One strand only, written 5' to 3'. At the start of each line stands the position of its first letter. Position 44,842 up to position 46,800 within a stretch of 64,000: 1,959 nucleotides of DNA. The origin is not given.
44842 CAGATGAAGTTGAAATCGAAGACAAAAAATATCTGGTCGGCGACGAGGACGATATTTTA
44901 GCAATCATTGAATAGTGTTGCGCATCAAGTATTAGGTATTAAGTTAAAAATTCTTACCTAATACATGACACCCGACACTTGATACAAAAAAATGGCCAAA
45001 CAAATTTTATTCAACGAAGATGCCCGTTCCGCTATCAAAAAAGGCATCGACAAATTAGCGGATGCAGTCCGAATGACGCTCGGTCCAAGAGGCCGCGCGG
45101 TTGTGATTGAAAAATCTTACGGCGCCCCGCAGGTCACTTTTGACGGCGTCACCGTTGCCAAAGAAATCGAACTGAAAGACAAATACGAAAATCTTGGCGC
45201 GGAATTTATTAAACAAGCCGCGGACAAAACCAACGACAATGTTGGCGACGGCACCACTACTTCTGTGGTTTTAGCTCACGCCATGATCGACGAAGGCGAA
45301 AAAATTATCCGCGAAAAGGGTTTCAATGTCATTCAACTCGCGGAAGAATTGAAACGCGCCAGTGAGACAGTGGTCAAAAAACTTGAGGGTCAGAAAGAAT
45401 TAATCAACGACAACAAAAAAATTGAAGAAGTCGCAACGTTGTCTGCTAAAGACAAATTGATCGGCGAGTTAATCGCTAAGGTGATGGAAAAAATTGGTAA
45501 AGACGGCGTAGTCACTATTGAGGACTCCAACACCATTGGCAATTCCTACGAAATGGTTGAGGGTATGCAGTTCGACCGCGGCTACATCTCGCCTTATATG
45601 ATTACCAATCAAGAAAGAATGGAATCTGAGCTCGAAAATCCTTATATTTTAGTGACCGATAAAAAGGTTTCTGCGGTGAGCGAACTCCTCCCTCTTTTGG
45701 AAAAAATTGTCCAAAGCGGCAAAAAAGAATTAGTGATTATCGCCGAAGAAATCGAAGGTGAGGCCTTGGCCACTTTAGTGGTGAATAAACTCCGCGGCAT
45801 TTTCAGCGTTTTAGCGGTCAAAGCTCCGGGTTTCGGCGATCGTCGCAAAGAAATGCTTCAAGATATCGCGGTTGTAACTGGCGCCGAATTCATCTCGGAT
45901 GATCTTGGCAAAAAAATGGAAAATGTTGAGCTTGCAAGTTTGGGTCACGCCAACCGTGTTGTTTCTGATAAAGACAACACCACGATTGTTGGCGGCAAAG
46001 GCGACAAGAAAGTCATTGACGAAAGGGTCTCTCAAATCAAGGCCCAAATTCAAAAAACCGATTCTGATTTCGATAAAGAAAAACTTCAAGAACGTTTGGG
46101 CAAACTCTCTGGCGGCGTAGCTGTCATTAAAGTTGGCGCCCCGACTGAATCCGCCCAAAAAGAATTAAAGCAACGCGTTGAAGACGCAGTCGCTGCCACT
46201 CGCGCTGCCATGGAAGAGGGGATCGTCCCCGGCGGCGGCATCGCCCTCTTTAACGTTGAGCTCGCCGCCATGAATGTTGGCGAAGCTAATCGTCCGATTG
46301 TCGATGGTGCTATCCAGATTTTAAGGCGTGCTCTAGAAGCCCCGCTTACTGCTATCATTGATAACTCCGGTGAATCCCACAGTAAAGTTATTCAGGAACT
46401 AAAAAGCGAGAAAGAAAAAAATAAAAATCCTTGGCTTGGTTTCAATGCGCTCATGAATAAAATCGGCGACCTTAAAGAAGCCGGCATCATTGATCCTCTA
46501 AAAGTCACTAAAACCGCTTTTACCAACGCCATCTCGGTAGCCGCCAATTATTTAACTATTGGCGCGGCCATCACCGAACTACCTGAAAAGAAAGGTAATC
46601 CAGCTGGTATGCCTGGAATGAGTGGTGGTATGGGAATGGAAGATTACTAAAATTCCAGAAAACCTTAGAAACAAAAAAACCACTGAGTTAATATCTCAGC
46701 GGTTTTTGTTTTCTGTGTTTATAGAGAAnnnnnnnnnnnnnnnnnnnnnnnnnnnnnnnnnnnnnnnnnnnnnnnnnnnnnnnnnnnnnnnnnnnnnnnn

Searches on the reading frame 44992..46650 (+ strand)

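Call 54: search_protein_families(library=pfam, proteins=[window:44992-46650:+], max_evalue=0.00001)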
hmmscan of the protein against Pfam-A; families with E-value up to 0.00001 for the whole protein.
window:44992-46650:+ (552 aa): 1 family
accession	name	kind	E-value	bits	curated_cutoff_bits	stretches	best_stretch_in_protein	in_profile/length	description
PF00118.29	Cpn60_TCP1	-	5.2e-69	233.6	34.3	1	22-526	1-485/490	TCP-1/cpn60 chaperonin family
